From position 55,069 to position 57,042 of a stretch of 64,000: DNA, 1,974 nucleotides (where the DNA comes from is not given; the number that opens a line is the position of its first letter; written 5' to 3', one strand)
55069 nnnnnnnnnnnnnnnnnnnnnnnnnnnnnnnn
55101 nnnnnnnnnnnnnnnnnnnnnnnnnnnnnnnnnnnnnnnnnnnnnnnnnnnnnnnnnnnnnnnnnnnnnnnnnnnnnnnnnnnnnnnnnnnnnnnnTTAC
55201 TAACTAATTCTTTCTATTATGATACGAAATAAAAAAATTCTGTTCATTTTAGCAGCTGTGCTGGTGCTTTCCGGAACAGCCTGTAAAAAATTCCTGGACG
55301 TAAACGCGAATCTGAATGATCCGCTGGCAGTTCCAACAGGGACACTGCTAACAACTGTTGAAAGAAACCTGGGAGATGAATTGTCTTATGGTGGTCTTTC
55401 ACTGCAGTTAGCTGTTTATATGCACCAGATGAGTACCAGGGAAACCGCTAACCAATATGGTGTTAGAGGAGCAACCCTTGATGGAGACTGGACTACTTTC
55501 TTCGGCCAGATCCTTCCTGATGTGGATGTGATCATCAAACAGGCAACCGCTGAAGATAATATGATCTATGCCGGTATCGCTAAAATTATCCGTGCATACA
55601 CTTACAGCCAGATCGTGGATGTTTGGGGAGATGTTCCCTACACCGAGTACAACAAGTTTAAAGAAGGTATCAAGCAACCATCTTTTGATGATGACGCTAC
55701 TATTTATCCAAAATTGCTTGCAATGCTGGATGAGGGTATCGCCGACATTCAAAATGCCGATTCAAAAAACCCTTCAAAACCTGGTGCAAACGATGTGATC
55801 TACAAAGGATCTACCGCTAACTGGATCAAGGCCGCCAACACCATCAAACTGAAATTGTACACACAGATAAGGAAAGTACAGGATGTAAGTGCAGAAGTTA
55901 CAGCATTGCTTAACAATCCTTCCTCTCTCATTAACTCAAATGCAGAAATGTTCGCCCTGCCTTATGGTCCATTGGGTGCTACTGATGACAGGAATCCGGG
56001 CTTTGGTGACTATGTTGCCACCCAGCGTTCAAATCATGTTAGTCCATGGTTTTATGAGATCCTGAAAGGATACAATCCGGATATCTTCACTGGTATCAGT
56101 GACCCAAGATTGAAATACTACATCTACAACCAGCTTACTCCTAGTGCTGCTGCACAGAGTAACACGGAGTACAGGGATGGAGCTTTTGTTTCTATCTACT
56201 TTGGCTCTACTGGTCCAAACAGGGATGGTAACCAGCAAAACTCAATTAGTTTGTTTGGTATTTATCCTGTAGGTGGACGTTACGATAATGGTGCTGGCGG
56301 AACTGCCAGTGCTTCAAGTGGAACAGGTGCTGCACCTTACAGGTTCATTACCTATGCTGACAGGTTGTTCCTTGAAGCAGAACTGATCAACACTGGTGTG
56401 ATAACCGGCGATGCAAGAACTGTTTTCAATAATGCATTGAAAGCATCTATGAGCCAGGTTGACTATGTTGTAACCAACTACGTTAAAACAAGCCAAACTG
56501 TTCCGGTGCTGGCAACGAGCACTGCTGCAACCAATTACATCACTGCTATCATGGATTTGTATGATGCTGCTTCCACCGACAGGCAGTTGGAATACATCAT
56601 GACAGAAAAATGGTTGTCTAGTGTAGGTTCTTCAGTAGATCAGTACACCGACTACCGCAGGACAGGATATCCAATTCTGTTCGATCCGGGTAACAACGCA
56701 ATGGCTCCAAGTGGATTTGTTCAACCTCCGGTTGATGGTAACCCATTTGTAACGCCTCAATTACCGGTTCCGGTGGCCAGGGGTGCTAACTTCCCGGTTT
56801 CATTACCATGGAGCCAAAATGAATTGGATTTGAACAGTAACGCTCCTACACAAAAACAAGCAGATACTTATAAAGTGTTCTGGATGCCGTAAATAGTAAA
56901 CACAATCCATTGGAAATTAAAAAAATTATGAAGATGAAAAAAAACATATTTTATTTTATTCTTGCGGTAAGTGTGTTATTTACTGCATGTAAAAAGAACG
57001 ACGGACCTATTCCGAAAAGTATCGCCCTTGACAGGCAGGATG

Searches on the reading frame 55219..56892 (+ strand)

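Call 4: search_protein_families(library=pfam, proteins=[window:55219-56892:+])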
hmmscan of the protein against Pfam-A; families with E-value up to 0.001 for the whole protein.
window:55219-56892:+ (557 aa): 2 families
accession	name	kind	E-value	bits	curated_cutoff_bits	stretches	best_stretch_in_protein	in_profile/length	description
PF12771.13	SusD-like_2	-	1.4e-56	192.6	27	1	38-495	7-402/415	Starch-binding associating with outer membrane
PF12741.13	SusD-like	-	4.2e-40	138.6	27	1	67-494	56-447/495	Susd and RagB outer membrane lipoprotein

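Call 6: search_protein_families(library=ncbifam, proteins=[window:55219-56892:+])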
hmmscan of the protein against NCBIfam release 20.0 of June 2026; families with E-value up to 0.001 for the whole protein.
window:55219-56892:+ (557 aa): 0 families
